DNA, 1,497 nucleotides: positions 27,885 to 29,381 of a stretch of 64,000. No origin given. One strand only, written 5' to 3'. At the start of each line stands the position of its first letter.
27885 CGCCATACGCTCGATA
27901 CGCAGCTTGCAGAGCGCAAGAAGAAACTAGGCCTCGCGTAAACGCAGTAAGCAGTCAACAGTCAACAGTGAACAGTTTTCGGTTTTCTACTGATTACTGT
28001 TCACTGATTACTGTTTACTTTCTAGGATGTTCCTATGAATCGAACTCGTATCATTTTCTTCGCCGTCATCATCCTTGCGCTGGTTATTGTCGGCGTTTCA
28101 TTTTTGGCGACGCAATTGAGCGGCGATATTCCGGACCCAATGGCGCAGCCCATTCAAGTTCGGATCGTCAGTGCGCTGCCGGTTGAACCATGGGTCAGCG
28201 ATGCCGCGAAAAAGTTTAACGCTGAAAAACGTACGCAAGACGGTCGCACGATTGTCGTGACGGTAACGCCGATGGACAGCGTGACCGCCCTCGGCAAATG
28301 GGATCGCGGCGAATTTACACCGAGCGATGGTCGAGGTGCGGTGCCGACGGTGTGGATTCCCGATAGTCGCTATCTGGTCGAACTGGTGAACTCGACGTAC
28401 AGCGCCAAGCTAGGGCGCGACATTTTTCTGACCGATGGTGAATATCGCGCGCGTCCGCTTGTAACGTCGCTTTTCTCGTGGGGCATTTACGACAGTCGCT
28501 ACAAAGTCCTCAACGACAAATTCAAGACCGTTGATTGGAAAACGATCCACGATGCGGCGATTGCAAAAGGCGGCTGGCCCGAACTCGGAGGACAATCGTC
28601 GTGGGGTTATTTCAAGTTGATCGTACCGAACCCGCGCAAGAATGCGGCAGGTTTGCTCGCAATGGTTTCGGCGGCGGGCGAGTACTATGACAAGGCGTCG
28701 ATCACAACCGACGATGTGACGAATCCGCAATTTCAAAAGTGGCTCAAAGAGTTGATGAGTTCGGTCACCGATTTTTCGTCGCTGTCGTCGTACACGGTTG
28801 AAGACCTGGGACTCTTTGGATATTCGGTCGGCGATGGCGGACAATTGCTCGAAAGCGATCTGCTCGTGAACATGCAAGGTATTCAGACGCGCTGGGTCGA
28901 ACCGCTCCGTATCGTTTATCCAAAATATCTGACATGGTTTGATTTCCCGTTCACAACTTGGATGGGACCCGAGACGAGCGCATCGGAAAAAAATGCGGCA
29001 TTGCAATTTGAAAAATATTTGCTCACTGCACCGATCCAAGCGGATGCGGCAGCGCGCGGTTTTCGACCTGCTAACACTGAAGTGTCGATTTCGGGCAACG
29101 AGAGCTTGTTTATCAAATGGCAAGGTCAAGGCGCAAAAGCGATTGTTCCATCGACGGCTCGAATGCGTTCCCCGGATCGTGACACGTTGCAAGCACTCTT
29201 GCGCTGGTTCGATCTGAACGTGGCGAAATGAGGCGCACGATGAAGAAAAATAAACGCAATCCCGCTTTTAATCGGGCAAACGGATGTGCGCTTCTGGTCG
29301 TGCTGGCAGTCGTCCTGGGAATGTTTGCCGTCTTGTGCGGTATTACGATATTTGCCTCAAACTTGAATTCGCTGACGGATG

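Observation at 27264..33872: PspA - PBP-like - PBP-like/vWA - flotillin - coiled-coil membrane protein gene block (candidate membrane-stress/remodelling system)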

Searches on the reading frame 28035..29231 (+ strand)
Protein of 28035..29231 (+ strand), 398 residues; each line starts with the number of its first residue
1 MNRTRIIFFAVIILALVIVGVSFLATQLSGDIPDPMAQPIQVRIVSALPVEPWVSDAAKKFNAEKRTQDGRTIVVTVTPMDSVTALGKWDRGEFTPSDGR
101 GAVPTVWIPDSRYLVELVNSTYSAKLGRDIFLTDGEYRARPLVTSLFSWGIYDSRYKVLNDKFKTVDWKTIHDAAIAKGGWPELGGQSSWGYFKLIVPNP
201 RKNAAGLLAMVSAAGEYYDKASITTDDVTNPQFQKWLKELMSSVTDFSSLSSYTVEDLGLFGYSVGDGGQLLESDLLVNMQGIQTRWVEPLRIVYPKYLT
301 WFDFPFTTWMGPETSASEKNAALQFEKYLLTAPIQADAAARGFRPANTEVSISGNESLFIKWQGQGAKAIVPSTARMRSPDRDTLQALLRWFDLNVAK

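Call 3: search_protein_families(library=pfam, proteins=[window:28035-29231:+], max_evalue=0.01)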
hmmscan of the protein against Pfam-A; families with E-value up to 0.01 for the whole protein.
window:28035-29231:+ (398 aa): 0 families

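Call 4: search_protein_families(library=ncbifam, proteins=[window:28035-29231:+], max_evalue=0.01)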
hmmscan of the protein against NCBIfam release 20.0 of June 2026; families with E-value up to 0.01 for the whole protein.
window:28035-29231:+ (398 aa): 0 families

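Call 8: search_protein_families(library=padloc, proteins=[window:28035-29231:+], max_evalue=0.01)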
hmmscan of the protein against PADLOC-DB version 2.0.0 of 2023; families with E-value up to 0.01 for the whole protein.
window:28035-29231:+ (398 aa): 0 families

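Call 21: find_homologous_proteins(query=window:28035-29231:+)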
Query window:28035-29231:+ (398 aa): 1832 proteins with E <= 0.001 among 8000 candidates; the best 120 are listed.
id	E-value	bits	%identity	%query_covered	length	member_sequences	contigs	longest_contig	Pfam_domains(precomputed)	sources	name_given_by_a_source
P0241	2.7e-248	841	94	100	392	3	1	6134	-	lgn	-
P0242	2.0e-240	816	89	100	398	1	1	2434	-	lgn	-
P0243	3.4e-239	812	90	100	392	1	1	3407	-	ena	-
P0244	4.7e-235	798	89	100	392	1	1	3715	-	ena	-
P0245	1.4e-234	796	86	100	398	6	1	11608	-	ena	-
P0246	2.2e-234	796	86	100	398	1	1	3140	-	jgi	jgi:ABC-type sulfate transport system substrate-binding protein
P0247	1.2e-233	793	88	100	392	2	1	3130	-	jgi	-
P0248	1.5e-233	793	88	100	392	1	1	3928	-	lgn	-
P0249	6.1e-233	791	86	100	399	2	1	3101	-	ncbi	ncbi:MAG: hypothetical protein AB1817_13740 [Chloroflexota bacterium]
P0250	1.8e-230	783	86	100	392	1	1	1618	PF13531.12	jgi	jgi:hypothetical protein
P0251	9.7e-230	780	85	100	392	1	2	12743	-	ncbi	-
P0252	3.0e-229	779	86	100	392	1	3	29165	-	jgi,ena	-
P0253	7.3e-229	778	87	100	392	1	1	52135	PF13531.12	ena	-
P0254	1.2e-227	773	85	100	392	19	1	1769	PF13531.12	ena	-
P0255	2.2e-224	763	83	100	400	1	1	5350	-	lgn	-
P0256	6.1e-222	755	83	100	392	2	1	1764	PF13531.12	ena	-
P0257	1.5e-219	747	83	100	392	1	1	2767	PF13531.12,PF13416.12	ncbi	-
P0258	1.3e-218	744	81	100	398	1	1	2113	PF13531.12,PF13416.12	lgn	-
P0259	2.4e-218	743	81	100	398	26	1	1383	PF13531.12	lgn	-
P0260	1.7e-217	740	82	100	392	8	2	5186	PF13531.12,PF13416.12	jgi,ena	-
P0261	3.6e-217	739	82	100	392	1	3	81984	PF13416.12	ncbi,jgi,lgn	jgi:ABC-type sulfate transport system substrate-binding protein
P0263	9.8e-215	731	79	100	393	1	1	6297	PF13531.12,PF13416.12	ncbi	-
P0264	3.3e-214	729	79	100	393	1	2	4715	PF13531.12,PF13416.12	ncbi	-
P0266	1.3e-213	727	78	100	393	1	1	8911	PF13531.12,PF13416.12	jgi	jgi:ABC-type sulfate transport system substrate-binding protein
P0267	2.0e-213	727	79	100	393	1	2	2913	PF13531.12,PF13416.12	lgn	-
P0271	6.9e-213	725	79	100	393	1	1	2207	PF13531.12,PF13416.12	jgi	jgi:hypothetical protein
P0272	9.4e-213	724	78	100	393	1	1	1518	PF13531.12,PF13416.12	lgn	-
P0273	4.7e-212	722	78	100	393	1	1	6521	PF13531.12,PF13416.12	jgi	jgi:ABC-type sulfate transport system substrate-binding protein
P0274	1.2e-211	721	79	100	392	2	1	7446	PF13531.12,PF13416.12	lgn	-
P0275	1.3e-211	721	78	100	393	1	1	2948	PF13531.12,PF13416.12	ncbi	-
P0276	1.5e-211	720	78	100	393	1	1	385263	PF13531.12,PF13416.12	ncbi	-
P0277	4.1e-211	719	79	100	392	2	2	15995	PF13531.12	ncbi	-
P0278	5.3e-211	719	78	100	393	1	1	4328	PF13531.12,PF13416.12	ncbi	-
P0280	1.2e-210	717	80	100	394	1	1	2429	PF13531.12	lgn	-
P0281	2.0e-210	717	78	100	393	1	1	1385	PF13416.12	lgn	-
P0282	2.7e-210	716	81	100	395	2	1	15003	PF13531.12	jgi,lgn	jgi:ABC-type sulfate transport system substrate-binding protein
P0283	4.3e-210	716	80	99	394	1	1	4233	PF13416.12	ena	-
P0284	2.0e-209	714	78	100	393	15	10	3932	PF13416.12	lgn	-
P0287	6.5e-209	712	80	100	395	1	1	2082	PF13531.12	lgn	-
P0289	1.0e-207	708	77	100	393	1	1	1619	PF13531.12,PF13416.12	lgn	-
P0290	2.2e-207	707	77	100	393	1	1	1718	PF13531.12,PF13416.12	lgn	-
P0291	5.4e-207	705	76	100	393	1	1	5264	PF13416.12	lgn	-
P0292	2.4e-206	703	77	100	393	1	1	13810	PF13416.12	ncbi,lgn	-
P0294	5.6e-205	699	77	100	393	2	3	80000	PF13416.12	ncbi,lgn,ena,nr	ncbi:MAG: substrate-binding domain-containing protein [Chloroflexi bacterium]|nr:substrate-binding d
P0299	1.1e-200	685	75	100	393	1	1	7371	PF13531.12,PF13416.12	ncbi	-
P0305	1.2e-194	665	74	99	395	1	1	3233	PF13416.12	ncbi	-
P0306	4.2e-189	647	82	88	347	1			PF13531.12,PF13416.12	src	-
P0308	4.4e-180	617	67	100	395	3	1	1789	PF13416.12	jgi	jgi:hypothetical protein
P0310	6.4e-178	610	65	100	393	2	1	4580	PF13531.12,PF13416.12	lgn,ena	-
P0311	1.0e-177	609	68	100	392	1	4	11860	PF13416.12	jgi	jgi:hypothetical protein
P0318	1.7e-176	605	67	100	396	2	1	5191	PF13416.12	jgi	-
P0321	2.4e-176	605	67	100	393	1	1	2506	PF13531.12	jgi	jgi:ABC-type Fe3+ transport system substrate-binding protein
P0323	2.8e-176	604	66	100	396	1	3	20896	PF13416.12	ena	-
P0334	3.5e-175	601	65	100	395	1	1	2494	PF13416.12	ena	-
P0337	5.1e-175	600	67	100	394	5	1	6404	PF13416.12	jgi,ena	-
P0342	3.6e-174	597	66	100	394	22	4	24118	PF13416.12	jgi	jgi:hypothetical protein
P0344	5.0e-174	597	66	100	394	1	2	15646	PF13416.12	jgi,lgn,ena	jgi:Ca-activated chloride channel family protein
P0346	6.0e-174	597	65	100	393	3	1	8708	PF13416.12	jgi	-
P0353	1.7e-173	595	65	100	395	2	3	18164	PF13416.12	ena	-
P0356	4.4e-173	594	66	100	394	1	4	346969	PF13416.12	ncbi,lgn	-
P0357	4.9e-173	594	67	100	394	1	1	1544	PF13416.12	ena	-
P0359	8.2e-173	593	65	99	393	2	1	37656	PF13531.12,PF13416.12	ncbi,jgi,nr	ncbi:MAG: solute-binding protein [Chloroflexi bacterium]|nr:solute-binding protein [Chloroflexota ba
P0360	8.8e-173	593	66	100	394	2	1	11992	PF13416.12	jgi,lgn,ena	-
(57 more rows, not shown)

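Call 24: search_solved_structures(query=A3, max_evalue=1)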
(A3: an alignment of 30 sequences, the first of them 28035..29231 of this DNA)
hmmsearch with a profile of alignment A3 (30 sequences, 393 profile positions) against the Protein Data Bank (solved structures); distinct sequences matched with E-value up to 1: 5.
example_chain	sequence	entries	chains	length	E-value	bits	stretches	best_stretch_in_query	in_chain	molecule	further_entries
1exe_A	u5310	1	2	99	0.018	17.1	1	1-84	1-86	TRANSCRIPTION FACTOR 1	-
1wtu_A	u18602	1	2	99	0.13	14.3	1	1-84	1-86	TRANSCRIPTION FACTOR 1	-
8ju8_A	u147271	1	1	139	0.29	13.1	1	34-75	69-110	de novo designed protein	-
4edp_A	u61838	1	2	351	0.3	13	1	288-352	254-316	ABC transporter, substrate-binding protein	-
1yhu_C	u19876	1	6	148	0.65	11.9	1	168-238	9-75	hemoglobin B1a chain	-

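Call 36: predict_structure(alignment_id=A3)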
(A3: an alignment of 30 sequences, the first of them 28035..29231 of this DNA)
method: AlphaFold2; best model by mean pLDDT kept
length: 398 residues; sequences in the alignment: 30
mean_pLDDT: 61.2   pTM: 0.54
mean pLDDT of the five models: 61.2, 60.2, 54.1, 47.5, 46.2
residues with pLDDT >= 90: 8; 70-90: 127; 50-70: 138; < 50: 125
segments of 3 or more residues with pLDDT < 50: 29-33, 96-100, 106-146, 185-195, 246-275, 300-308, 366-374
pLDDT, mean of each block of 10 residues (from residue 1): 82 87 62 59 61 79 87 76 49 51 49 45 41 38 49 71 73 60 49 48 58 75 84 82 51 38 37 50 54 58 46 62 78 79 66 68 52 52 73 74
secondary structure, 60 per line:
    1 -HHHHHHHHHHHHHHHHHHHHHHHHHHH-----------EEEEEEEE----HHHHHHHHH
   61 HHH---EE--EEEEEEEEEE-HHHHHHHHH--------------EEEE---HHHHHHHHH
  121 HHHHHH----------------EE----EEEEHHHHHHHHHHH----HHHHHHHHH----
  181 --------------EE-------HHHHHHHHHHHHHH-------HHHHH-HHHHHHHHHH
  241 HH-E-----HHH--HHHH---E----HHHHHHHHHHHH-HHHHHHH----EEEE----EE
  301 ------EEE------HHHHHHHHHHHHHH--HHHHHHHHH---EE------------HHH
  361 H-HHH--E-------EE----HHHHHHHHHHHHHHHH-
elements in order: H2-28 E40-47 H52-63 E71-80 H82-90 E105-108 H112-126 E149-152 H153-163 H168-176 H204-217 H225-229 H231-242 H255-258 H267-278 H280-286 E291-294 E307-309 H316-329 H332-340 H358-361 H382-397

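Call 40: fold_search(model_id=the predicted structure, library=pdb)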
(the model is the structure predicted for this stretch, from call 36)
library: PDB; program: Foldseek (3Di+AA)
matches with E <= 10: 1002; with E <= 0.001: 53
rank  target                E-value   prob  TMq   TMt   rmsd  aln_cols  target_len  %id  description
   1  1sbp                  4.2e-07  1.00  0.44  0.53   6.4       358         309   16  1.7 ANGSTROMS REFINED STRUCTURE OF SULFATE-BINDING PROTEIN INVOLVED IN ACTIVE TRANSPORT AND NOVEL MODE OF SULFATE BINDIN (released 1993-10-31)
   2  5um2                  3.0e-06  1.00  0.43  0.52  10.3       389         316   15  Functional and structural characterization of a Sulfate-binding protein (Sbp) from Xanthomonas citri (released 2017-03-29)
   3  5dvf_A                6.4e-06  1.00  0.43  0.44  12.3       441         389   12  Crystal structure of unliganded periplasmic glucose binding protein (ppGBP) from P. putida CSV86 (released 2016-02-17)
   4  5xpj_B                7.2e-06  1.00  0.42  0.43  11.7       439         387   12  Crystal Structure of Periplasmic glucose binding protein ppGBP deletion mutant- Del-ppGBP (released 2018-10-10)
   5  5xpj_A                7.6e-06  1.00  0.42  0.43  11.5       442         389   12  Crystal Structure of Periplasmic glucose binding protein ppGBP deletion mutant- Del-ppGBP (released 2018-10-10)
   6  8art_B                1.8e-05  1.00  0.45  0.45  10.4       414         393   13  ABC transporter binding protein MalE from Streptomyces scabiei in complex with maltose (released 2023-08-30)
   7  7c0y_B                3.3e-05  1.00  0.45  0.45  10.0       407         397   14  Crystal structure of a dinucleotide-binding protein (Y246A) of ABC transporter endogenously bound to uridylyl-3'-5'-ph (released 2021-03-10)
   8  5dvj_A                4.2e-05  1.00  0.41  0.41  11.4       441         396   12  Crystal structure of galactose complexed periplasmic glucose binding protein (ppGBP) from P. putida CSV86 (released 2016-02-17)
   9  4r2b_A                4.7e-05  1.00  0.43  0.43  10.5       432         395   14  Crystal structure of sugar transporter Oant_3817 from Ochrobactrum anthropi, target EFI-510528, with bound glucose (released 2014-08-27)
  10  7bvt_A                6.7e-05  1.00  0.51  0.51   8.1       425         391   11  Crystal structure of cyclic alpha-maltosyl-1,6-maltose binding protein from Arthrobacter globiformis (released 2020-12-02)
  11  8art_A                7.6e-05  1.00  0.49  0.49   9.7       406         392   13  ABC transporter binding protein MalE from Streptomyces scabiei in complex with maltose (released 2023-08-30)
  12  7ofy_B                8.5e-05  1.00  0.42  0.43  10.0       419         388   12  Crystal structure of SQ binding protein from Agrobacterium tumefaciens in complex with sulfoquinovosyl glycerol (SQGro (released 2022-01-19)
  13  7c0v_A                9.0e-05  1.00  0.46  0.46  10.3       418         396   12  Crystal structure of a dinucleotide-binding protein (Y224A) of ABC transporter endogenously bound to uridylyl-3'-5'-ph (released 2021-03-10)
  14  7v09_A                9.0e-05  1.00  0.41  0.40  11.0       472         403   11  Crystal structure of ECL_RS08780, putative sugar transport system periplasmic sugar-binding protein (released 2022-05-18)
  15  8vqk_A                1.0e-04  1.00  0.45  0.45  10.1       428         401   14  YcjN from Escherichia coli (released 2024-10-09)
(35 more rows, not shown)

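Call 53: search_protein_families(library=pfam, proteins=[window:28035-29231:+], max_evalue=5)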
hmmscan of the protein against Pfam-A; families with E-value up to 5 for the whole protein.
window:28035-29231:+ (398 aa): 2 families
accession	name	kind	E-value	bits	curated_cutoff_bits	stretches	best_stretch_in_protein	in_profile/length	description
PF13531.11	SBP_bac_11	-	0.016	15.4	25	1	43-344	2-227/227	Bacterial extracellular solute-binding protein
PF13416.11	SBP_bac_8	-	0.028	14.6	27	1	290-351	206-266/279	Bacterial extracellular solute-binding protein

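Call 63: search_protein_representatives(alignment_id=A3)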
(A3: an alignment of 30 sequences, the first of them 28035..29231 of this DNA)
Query: 30 sequences, 393 profile positions. Proteins with E-value up to 0.001 (for the whole library): 1056; up to 1e-10: 471; up to 1e-30: 106. The best 150 are listed.
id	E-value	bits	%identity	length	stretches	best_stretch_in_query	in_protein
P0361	1.9e-187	639.3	-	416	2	88-391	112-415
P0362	4.2e-138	476.8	-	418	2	90-389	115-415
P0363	1.4e-127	442.2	-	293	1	1-269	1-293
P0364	6.7e-115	400.4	-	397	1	7-386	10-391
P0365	1.5e-114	399.3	-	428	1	6-392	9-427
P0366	4.1e-106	371.5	-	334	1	94-390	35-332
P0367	7.3e-105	367.4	-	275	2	86-233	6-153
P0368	2.0e-104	366.0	-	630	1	9-387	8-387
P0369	2.3e-102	359.2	-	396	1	4-386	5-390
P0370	2.8e-98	345.7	-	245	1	153-339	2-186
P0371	2.1e-97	342.8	-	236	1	94-275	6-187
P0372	2.2e-91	323.0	-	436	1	11-391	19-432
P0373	1.8e-87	310.1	-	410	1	46-390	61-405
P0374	6.4e-86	305.0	-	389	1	2-388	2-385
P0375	3.9e-84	299.2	-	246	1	1-188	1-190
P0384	5.4e-59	216.4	-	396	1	1-386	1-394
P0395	6.0e-46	173.4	-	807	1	28-384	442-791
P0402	3.2e-41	157.9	-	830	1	9-387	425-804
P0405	9.8e-40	153.0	-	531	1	20-370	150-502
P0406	2.4e-39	151.7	-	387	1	1-387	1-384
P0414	3.2e-37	144.7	-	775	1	52-384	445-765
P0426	2.0e-35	138.8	-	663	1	53-388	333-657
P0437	1.3e-33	132.8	-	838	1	20-349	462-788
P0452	7.8e-32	127.0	-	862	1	37-386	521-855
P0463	7.2e-31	123.8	-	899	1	35-378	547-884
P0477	1.1e-29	119.9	-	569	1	5-348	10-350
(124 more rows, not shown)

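Call 64: search_protein_families(library=pfam, proteins=[P0395, P0402, P0414, P0437, P0452, P0463, P0426, P0405, P0368, P0477], max_evalue=0.0001)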
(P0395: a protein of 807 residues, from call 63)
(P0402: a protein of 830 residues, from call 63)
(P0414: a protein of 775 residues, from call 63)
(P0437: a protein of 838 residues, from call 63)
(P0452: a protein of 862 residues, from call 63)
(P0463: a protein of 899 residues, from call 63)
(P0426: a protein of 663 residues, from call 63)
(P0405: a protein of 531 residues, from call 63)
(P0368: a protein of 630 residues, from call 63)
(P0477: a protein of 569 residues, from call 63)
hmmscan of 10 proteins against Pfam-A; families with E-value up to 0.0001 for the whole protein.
P0395 (807 aa): 1 family
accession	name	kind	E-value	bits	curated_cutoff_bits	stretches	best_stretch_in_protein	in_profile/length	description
PF13531.11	SBP_bac_11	-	4.4e-16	59.8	25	1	461-745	6-227/227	Bacterial extracellular solute-binding protein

P0402 (830 aa): 6 families
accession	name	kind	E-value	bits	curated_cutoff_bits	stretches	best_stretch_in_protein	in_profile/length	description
PF00069.31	Pkinase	-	1.5e-42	146.3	31.7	1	83-331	1-252/263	Protein kinase domain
PF07714.23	PK_Tyr_Ser-Thr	-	2.7e-29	102.7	23.1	1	85-330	3-248/258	Protein tyrosine and serine/threonine kinase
PF13531.11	SBP_bac_11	-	4.3e-11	43.4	25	1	461-754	3-226/227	Bacterial extracellular solute-binding protein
PF03109.22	ABC1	-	8.2e-07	28.8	22.9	1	148-240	132-218/244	ABC1 atypical kinase-like domain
PF13240.11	Zn_Ribbon_1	-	1e-05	25.6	25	1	10-31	2-23/23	zinc-ribbon domain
PF01636.29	APH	-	6e-05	23.3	23.2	0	125-184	29-92/239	Phosphotransferase enzyme family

P0414 (775 aa): 2 families
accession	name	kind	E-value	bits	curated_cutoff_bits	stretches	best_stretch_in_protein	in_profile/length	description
PF13531.11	SBP_bac_11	-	1.8e-15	57.8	25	1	437-721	3-227/227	Bacterial extracellular solute-binding protein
PF13416.11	SBP_bac_8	-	1.2e-09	38.9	27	1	519-728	89-266/279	Bacterial extracellular solute-binding protein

P0437 (838 aa): 4 families
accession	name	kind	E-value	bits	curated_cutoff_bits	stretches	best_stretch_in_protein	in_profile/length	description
PF00069.31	Pkinase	-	2e-43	149.1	31.7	1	126-323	1-198/263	Protein kinase domain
PF07714.23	PK_Tyr_Ser-Thr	-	2.5e-34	119.2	23.1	1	129-324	4-207/258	Protein tyrosine and serine/threonine kinase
PF13531.11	SBP_bac_11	-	4.3e-08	33.6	25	1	486-777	3-227/227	Bacterial extracellular solute-binding protein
PF13490.11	zf-HC2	-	5.1e-05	23.7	22.2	1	13-47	1-35/35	Putative zinc-finger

P0452 (862 aa): 4 families
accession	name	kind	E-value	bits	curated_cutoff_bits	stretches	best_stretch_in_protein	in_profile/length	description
PF00069.31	Pkinase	-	1.1e-45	156.5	31.7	1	94-354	5-253/263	Protein kinase domain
PF07714.23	PK_Tyr_Ser-Thr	-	1.9e-26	93.4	23.1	1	92-352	3-248/258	Protein tyrosine and serine/threonine kinase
PF13531.11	SBP_bac_11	-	1.6e-09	38.3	25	1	526-809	1-227/227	Bacterial extracellular solute-binding protein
PF01636.29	APH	-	4.9e-05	23.6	23.2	0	205-230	160-184/239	Phosphotransferase enzyme family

P0463 (899 aa): 2 families
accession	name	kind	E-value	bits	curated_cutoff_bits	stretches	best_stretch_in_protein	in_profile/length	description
PF13531.11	SBP_bac_11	-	1.6e-09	38.4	25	1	555-846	2-227/227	Bacterial extracellular solute-binding protein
PF13416.11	SBP_bac_8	-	2e-05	25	27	1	681-854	110-267/279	Bacterial extracellular solute-binding protein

P0426 (663 aa): 2 families
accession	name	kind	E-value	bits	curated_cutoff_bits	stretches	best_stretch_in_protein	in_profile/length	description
PF13531.11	SBP_bac_11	-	2.8e-13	50.6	25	1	322-609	1-227/227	Bacterial extracellular solute-binding protein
PF13646.12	HEAT_2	-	1.7e-08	35.1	27.7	1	14-91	10-86/88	HEAT repeats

P0405 (531 aa): 3 families
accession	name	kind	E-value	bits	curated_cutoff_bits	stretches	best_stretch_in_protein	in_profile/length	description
PF13531.11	SBP_bac_11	-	4.1e-08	33.7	25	1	176-470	3-227/227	Bacterial extracellular solute-binding protein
PF13240.11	Zn_Ribbon_1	-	5.6e-06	26.4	25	1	10-29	2-21/23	zinc-ribbon domain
PF13248.11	Zn_ribbon_3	-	1.8e-05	24.5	27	1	10-30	5-25/26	zinc-ribbon domain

P0368 (630 aa): 4 families
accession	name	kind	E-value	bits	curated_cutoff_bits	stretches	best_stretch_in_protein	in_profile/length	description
PF13365.12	Trypsin_2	-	2.1e-32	113.3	27.6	1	456-595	1-144/144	Trypsin-like peptidase domain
PF00089.32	Trypsin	-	1.4e-12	48.4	20.6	1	470-608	35-207/220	Trypsin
PF13531.11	SBP_bac_11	-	9.8e-08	32.5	25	1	47-340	1-226/227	Bacterial extracellular solute-binding protein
PF13416.11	SBP_bac_8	-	3.9e-07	30.6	27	1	179-350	110-268/279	Bacterial extracellular solute-binding protein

P0477 (569 aa): 5 families
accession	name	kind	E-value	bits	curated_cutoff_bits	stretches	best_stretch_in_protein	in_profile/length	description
PF13768.12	VWA_3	-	3e-15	57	27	1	391-549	2-152/155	von Willebrand factor type A domain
PF00092.34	VWA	-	2.7e-14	54.2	23.8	1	391-547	1-155/174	von Willebrand factor type A domain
PF13531.11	SBP_bac_11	-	2.7e-13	50.7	25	1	48-340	1-227/227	Bacterial extracellular solute-binding protein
PF13519.12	VWA_2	-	9.7e-12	45.9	27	1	392-498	1-107/107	von Willebrand factor type A domain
PF13416.11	SBP_bac_8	-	2.5e-10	41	27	1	160-347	109-266/279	Bacterial extracellular solute-binding protein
